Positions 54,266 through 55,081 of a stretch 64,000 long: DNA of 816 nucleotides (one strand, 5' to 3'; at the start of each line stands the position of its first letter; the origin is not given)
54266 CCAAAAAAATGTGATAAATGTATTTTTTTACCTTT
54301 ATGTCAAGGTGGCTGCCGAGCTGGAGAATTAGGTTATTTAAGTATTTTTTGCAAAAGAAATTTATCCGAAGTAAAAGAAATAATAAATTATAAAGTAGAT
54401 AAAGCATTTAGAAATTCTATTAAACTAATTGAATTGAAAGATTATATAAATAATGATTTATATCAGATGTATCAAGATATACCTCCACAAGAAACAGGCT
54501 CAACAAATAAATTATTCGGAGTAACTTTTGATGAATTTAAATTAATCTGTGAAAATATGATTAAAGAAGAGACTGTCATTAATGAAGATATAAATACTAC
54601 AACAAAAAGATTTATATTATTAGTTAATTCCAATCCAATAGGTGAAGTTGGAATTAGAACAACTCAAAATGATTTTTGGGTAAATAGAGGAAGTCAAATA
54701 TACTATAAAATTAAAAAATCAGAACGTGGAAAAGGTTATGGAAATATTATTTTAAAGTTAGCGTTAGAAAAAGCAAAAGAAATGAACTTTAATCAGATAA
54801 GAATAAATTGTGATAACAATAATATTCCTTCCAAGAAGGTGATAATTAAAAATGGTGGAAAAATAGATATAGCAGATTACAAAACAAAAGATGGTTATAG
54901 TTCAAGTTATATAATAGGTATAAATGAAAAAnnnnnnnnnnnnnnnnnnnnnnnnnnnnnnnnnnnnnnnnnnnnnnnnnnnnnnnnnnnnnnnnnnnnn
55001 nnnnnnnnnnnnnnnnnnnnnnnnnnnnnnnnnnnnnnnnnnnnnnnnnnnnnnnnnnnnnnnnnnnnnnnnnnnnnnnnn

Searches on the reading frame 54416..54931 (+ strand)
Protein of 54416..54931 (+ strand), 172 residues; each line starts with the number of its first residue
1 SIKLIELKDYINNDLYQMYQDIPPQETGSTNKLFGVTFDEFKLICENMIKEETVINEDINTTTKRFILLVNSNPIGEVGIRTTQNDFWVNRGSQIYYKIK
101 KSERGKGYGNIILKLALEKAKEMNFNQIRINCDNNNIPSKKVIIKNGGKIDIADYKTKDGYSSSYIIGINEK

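Call 33: find_homologous_proteins(query=window:54416-54931:+)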
Query window:54416-54931:+ (172 aa): 120 proteins with E <= 0.001 among 164 candidates.
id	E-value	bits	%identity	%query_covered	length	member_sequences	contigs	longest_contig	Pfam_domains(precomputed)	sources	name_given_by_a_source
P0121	1.1e-82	294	76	99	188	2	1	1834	PF00583.32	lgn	-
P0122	2.2e-78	280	75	99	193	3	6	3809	PF13302.14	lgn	-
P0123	3.4e-77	276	73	98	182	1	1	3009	-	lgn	-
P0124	1.4e-76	274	76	99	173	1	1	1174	PF13302.14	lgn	-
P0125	2.3e-76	273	72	99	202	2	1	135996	PF13302.14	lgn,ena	-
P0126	2.4e-76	273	72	99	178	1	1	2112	PF13302.14,PF00583.32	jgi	jgi:predicted acetyltransferase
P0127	2.4e-76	273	74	97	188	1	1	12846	PF13302.14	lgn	-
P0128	1.1e-75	271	72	98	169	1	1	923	PF13302.14,PF00583.32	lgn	-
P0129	1.9e-75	270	71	99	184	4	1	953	-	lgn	-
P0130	5.3e-75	269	71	98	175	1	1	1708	-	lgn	-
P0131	1.6e-73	264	72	98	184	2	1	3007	PF13302.14,PF00583.32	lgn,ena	-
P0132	4.7e-73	263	68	99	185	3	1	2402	PF13302.14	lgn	-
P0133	6.7e-72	259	68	99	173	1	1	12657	PF13302.14,PF00583.32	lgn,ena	-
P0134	1.6e-71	258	68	99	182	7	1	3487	PF13302.14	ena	-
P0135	9.2e-71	255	67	99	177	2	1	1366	PF13302.14,PF00583.32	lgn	-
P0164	1.3e-64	235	63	100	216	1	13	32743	PF13302.14,PF00583.32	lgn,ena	-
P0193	6.3e-61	223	61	97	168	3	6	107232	-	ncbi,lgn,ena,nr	ncbi:MAG: hypothetical protein IKN87_04895 [Bacilli bacterium]|nr:hypothetical protein [Bacilli bact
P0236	9.0e-28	115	44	81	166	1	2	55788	PF13302.14,PF00583.32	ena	-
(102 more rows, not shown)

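Call 34: search_solved_structures(query=window:54416-54931:+, max_evalue=1, show_alignments=2)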
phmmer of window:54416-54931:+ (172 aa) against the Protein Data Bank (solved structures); distinct sequences matched with E-value up to 1: 7.
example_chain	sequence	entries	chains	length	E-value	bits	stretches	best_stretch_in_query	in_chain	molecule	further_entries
3pp9_A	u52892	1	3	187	0.018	18.3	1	50-156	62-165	Putative streptothricin acetyltransferase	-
1yvk_A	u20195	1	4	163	0.054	16.8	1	98-155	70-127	hypothetical protein BSU33890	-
3tth_A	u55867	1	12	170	0.13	15.5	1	61-148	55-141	Spermidine N1-acetyltransferase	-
8beg_A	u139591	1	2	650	0.18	15.1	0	53-113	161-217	PrgB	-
4im4_A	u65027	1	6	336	0.6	13.4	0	7-89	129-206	Endoglucanase E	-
1vkc_A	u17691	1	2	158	0.81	12.9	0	62-136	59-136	putative acetyl transferase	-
1vhs_A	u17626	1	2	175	0.89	12.8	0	88-147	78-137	similar to phosphinothricin acetyltransferase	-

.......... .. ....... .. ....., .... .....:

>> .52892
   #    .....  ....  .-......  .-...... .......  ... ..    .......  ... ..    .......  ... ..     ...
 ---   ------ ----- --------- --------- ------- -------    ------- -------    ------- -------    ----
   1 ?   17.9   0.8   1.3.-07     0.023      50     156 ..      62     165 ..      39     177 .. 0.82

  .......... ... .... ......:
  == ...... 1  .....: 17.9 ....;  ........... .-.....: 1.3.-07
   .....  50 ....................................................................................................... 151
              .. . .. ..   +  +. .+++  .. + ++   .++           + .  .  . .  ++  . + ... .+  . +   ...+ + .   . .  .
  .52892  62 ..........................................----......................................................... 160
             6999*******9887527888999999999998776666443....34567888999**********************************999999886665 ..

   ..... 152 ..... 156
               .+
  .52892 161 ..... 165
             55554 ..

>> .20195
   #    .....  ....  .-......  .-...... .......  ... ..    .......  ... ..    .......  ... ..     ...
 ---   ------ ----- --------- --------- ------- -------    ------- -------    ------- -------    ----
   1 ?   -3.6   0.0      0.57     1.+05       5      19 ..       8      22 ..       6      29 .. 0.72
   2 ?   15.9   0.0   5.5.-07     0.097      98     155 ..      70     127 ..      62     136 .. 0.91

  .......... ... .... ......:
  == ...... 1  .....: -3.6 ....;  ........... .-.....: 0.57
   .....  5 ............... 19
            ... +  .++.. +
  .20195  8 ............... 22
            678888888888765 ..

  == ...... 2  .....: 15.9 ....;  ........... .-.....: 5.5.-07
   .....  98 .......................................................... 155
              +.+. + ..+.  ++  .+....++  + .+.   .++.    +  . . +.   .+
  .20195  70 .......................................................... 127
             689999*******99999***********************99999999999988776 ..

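Call 35: find_encoding_contigs(protein=P0125, flank=5000, max_places=1)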
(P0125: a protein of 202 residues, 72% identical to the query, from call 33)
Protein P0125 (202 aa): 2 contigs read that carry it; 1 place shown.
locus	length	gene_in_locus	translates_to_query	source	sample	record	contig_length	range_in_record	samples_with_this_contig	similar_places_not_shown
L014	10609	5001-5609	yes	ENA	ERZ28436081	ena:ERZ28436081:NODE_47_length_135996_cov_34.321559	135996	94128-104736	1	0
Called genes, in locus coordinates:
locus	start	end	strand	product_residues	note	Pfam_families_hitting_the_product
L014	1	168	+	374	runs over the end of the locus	-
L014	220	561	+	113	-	PF02033:RBFA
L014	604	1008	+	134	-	-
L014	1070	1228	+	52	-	-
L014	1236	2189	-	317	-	PF01841:Transglut_core (weak)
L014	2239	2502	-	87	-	PF01649:Ribosomal_S20p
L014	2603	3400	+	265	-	PF03418:Peptidase_A25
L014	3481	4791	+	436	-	PF00009:GTP_EFTU, PF01926:MMR_HSR1, PF02421:FeoB_N, PF10662:PduV-EutP, PF00009:GTP_EFTU, PF01926:MMR_HSR1, PF02421:FeoB_N, PF14714:KH_dom-like, +6 more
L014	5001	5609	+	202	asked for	PF13302:Acetyltransf_3 (weak)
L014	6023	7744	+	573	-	PF00501:AMP-binding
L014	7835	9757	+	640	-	PF00512:HisKA, PF02518:HATPase_c, PF00072:Response_reg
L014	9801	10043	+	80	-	PF14069:SpoVIF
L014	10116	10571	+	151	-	-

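Call 36: find_encoding_contigs(protein=P0193, flank=5000, max_places=2)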
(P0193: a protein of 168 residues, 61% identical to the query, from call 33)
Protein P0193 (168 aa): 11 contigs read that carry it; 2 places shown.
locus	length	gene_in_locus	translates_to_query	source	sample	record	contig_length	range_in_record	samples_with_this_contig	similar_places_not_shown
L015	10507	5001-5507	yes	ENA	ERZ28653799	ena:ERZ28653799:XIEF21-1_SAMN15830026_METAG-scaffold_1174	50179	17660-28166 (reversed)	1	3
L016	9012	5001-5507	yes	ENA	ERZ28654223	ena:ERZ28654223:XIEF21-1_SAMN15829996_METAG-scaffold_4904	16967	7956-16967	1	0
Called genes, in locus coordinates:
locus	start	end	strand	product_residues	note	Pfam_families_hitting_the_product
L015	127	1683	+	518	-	PF00239:Resolvase, PF07508:Recombinase, PF13408:Zn_ribbon_recom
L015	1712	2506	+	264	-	-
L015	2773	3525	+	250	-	PF02661:Fic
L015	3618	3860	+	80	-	PF04014:MazE_antitoxin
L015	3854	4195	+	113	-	PF02452:PemK_toxin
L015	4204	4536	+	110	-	PF04266:ASCH (weak)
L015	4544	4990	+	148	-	PF00293:NUDIX, PF22327:Nudt16-like (weak)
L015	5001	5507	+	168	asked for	-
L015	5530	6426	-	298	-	PF02557:VanY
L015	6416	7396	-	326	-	PF02557:VanY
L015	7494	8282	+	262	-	PF01145:Band_7, PF13421:Band_7_1 (weak)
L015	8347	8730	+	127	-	PF00293:NUDIX, PF14815:NUDIX_4 (faint)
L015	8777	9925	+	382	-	PF00768:Peptidase_S11, PF13354:Beta-lactamase2, PF07943:PBP5_C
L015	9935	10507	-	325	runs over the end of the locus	-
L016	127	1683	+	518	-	PF00239:Resolvase, PF07508:Recombinase, PF13408:Zn_ribbon_recom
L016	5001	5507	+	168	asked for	-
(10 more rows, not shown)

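Call 53: search_protein_families(library=ncbifam, proteins=[window:54416-54931:+], max_evalue=0.1)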
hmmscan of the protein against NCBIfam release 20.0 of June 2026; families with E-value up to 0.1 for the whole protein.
window:54416-54931:+ (172 aa): 5 families
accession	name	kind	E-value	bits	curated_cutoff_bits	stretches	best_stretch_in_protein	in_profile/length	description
NF000358.1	sat2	exception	0.00012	22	360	1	56-162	52-157/174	streptothricin N-acetyltransferase Sat2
NF000360.1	sat4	exception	0.0023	18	380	1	48-154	56-159/180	streptothricin N-acetyltransferase Sat4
NF040503.1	resist_ArsN1a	equivalog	0.0044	16.8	170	1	99-147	84-132/159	arsinothricin resistance N-acetyltransferase ArsN1 family A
TIGR01575.1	rimI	equivalog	0.028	14.6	86.4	1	51-142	19-106/132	ribosomal protein S18-alanine N-acetyltransferase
NF008212.0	PRK10975.1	equivalog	0.032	14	219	1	101-155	173-227/232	dTDP-4-amino-4,6-dideoxy-D-galactose acyltransferase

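Call 55: find_encoding_contigs(protein=P0164, flank=5000, max_places=3)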
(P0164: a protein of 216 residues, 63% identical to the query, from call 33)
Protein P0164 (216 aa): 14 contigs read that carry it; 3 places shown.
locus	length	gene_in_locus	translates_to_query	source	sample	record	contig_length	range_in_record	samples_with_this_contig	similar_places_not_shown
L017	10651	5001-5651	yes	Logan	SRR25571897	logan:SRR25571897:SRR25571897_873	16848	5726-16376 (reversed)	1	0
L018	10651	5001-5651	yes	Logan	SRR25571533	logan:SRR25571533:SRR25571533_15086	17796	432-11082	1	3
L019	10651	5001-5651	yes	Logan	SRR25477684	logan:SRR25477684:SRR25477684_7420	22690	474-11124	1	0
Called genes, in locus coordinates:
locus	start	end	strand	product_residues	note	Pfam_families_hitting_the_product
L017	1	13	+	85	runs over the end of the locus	-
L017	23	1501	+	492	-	PF00493:MCM (weak), PF00004:AAA, PF07724:AAA_2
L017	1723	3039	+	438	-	PF00580:UvrD-helicase, PF13245:AAA_19, PF13361:UvrD_C, PF13538:UvrD_C_2 (faint)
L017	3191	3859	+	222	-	-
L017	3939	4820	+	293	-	PF00690:Cation_ATPase_N, PF00122:E1-E2_ATPase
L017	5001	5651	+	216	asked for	PF13302:Acetyltransf_3 (weak), PF00583:Acetyltransf_1 (faint)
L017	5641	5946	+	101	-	PF19289:PmbA_TldD_3rd (weak)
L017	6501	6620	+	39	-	-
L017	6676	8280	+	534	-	PF00239:Resolvase, PF07508:Recombinase, PF13408:Zn_ribbon_recom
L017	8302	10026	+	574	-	PF00702:Hydrolase, PF13246:Cation_ATPase, PF00689:Cation_ATPase_C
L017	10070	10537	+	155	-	-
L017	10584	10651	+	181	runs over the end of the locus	-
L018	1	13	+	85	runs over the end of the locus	-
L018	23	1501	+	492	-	PF00493:MCM (weak), PF00004:AAA, PF07724:AAA_2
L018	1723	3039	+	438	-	PF00580:UvrD-helicase, PF13245:AAA_19, PF13361:UvrD_C, PF13538:UvrD_C_2 (faint)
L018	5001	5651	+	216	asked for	PF13302:Acetyltransf_3 (weak), PF00583:Acetyltransf_1 (faint)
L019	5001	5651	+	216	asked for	PF13302:Acetyltransf_3 (weak), PF00583:Acetyltransf_1 (faint)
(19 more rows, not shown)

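Call 65: search_solved_structures(query=A3, max_evalue=1, show_alignments=2)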
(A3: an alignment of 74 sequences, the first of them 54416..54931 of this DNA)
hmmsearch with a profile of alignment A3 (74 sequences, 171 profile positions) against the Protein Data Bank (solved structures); distinct sequences matched with E-value up to 1: 11.
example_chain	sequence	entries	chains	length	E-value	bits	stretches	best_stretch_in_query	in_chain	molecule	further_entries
3fbu_A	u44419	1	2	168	0.00058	23.1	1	53-148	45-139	Acetyltransferase, GNAT family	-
2fck_A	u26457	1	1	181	0.0014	21.9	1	75-148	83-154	ribosomal-protein-serine acetyltransferase, putative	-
3t9y_A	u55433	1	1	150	0.0025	21.1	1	35-150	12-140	Acetyltransferase, GNAT family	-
2ge3_A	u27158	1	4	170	0.021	18.1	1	60-140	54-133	probable acetyltransferase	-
1yvk_A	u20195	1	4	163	0.07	16.4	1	100-139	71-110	hypothetical protein BSU33890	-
1vhs_A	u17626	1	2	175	0.09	16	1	89-148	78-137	similar to phosphinothricin acetyltransferase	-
7zhc_A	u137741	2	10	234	0.23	14.7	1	100-142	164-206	N-acetyltransferase domain-containing protein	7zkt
3t90_A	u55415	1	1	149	0.33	14.2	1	103-138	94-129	Glucose-6-phosphate acetyltransferase 1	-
7ovv_A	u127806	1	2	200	0.7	13.1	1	100-148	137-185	Probable acetyltransferase NATA1-like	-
8xj9_A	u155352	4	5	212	0.76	13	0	100-148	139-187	GCN5-related N-acetyltransferase 8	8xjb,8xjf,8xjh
8rmz_A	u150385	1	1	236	0.92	12.7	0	100-148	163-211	GCN5-related N-acetyltransferase 8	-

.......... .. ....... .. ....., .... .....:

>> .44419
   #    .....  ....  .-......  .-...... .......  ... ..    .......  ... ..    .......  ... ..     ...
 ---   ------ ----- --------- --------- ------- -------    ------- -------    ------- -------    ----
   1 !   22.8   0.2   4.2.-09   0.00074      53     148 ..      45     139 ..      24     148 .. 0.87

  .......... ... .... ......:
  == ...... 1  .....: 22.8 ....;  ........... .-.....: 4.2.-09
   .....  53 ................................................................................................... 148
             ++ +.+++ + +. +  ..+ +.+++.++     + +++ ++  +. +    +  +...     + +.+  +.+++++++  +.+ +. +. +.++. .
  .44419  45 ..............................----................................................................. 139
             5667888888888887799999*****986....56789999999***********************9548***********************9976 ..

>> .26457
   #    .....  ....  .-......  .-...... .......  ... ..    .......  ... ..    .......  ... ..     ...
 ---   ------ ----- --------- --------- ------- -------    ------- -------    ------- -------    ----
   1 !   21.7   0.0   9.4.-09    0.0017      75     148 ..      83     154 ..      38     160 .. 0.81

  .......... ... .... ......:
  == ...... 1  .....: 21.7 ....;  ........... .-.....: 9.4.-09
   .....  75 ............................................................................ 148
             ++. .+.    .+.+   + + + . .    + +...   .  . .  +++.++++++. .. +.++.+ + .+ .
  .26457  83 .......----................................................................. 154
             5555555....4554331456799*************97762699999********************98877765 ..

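Call 70: predict_structure(alignment_id=A3)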
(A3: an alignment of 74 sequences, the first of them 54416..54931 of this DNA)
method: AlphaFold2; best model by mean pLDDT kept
length: 172 residues; sequences in the alignment: 74
mean_pLDDT: 94.8   pTM: 0.89
mean pLDDT of the five models: 94.8, 94.6, 94.5, 94.4, 94.3
residues with pLDDT >= 90: 159; 70-90: 11; 50-70: 2; < 50: 0
segments of 3 or more residues with pLDDT < 50: none
pLDDT, mean of each block of 10 residues (from residue 1): 97 98 88 98 98 93 98 98 92 95 96 98 96 92 96 93 94 57
secondary structure, 60 per line:
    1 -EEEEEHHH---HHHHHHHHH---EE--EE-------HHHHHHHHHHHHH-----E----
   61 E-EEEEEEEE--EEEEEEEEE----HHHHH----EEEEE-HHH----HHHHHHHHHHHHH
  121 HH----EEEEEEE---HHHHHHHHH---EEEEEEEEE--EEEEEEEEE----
elements in order: E2-6 H13-21 H38-50 E63-70 E73-81 H86-90 E95-99 H108-122 E127-133 H137-145 E149-157 E160-168

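Call 77: find_encoding_contigs(protein=P0236, flank=5000, max_places=2)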
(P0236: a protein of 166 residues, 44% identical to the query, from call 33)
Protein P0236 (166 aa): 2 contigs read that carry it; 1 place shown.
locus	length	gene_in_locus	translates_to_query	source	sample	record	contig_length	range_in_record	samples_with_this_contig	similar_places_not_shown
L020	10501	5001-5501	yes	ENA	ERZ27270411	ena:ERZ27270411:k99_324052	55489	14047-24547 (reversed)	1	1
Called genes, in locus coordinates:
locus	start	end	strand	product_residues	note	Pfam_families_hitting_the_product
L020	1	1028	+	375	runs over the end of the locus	-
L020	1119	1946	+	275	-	PF02498:Bro-N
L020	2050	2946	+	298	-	PF13020:NOV_C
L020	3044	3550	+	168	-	PF14512:TM1586_NiRdase (faint), PF00881:Nitroreductase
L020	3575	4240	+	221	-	PF03483:B3_4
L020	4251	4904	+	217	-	PF06940:DUF1287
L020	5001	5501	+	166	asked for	PF00583:Acetyltransf_1 (weak), PF13302:Acetyltransf_3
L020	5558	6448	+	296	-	PF04383:KilA-N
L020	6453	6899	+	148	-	-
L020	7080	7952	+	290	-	PF03193:RsgA_GTPase (weak), PF01926:MMR_HSR1, PF02421:FeoB_N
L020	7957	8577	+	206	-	PF01351:RNase_HII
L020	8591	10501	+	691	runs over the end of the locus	PF00884:Sulfatase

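Call 79: find_related_loci(query=A3, collection=metagenome_contigs, flank=5000)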
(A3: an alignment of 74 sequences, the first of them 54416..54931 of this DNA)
Query A3 (172 aa) in metagenome_contigs; peptide patterns used: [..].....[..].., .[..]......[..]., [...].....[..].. (x = any residue, [..] = any of these).
456 stretches matched a pattern; 192 encode a relative of the query (tblastn E <= 1e-3); the best 80 are kept; 80 distinct loci.
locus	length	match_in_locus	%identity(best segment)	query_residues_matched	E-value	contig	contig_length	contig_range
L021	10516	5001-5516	75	1-172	3e-85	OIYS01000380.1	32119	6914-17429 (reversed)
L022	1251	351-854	68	2-169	1e-77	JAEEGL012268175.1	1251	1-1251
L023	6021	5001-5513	67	2-172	2e-72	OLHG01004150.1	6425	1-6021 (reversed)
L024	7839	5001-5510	65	2-171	5e-70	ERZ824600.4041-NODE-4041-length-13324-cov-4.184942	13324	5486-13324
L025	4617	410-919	64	1-171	2e-68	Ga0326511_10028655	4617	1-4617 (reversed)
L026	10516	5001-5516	63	1-172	1e-67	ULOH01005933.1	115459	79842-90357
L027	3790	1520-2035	63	1-172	8e-68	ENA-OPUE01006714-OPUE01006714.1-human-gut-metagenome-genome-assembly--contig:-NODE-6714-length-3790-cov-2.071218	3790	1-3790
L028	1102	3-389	79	44-172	7e-70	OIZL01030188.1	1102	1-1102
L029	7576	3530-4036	62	2-170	1e-65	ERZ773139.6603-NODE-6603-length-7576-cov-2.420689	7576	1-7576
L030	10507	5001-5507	61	2-170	9e-65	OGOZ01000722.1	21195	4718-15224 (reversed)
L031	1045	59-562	58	2-169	1e-67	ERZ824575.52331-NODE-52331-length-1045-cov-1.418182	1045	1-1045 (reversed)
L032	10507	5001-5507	59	2-170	5e-63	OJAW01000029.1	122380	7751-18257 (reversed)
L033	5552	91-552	62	16-169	2e-62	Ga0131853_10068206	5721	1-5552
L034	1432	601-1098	62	2-167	4e-65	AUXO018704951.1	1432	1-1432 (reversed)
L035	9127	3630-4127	62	2-167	9e-62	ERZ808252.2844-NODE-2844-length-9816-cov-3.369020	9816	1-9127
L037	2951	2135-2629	60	1-165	2e-61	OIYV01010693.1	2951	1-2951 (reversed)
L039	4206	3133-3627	59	1-165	3e-60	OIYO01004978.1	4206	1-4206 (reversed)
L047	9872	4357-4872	55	2-172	1e-56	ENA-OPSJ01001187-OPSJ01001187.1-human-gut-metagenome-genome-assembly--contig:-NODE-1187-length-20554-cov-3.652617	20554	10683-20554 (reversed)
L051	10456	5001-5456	55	14-165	3e-52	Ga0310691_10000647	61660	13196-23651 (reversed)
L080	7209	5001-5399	41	16-148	4e-28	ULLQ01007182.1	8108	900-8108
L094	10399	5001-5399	37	16-148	2e-23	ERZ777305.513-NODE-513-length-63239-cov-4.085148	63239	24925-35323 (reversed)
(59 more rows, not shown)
